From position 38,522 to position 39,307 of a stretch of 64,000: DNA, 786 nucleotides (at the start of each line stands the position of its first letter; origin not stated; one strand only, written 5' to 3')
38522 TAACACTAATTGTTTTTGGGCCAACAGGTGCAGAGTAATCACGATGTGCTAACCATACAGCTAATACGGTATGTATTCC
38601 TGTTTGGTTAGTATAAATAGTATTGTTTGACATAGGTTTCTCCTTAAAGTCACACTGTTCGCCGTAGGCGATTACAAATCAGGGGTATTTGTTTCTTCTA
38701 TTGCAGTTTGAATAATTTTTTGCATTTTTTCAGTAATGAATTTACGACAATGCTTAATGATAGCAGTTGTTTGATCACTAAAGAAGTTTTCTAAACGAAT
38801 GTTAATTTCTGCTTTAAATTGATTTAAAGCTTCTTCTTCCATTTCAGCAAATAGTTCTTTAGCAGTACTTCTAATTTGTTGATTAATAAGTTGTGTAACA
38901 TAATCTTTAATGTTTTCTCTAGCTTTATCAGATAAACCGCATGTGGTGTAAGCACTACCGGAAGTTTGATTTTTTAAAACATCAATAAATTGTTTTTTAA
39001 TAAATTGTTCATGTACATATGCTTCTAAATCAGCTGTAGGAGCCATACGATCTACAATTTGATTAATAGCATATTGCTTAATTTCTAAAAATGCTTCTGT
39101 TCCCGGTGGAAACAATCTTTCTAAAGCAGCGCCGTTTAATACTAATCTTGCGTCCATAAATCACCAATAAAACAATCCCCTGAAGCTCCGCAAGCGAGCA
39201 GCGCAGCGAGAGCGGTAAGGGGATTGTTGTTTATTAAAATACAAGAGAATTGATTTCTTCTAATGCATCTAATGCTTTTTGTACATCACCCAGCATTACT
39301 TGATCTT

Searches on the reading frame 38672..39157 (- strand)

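Call 81: search_protein_families(library=phrogs, proteins=[window:38672-39157:-], max_evalue=0.001)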
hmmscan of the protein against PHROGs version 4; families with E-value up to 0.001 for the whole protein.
window:38672-39157:- (161 aa): 1 family
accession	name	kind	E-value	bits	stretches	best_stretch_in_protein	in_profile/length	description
phrog_3806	-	unknown function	2.6e-09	38.8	1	5-155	4-158/166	-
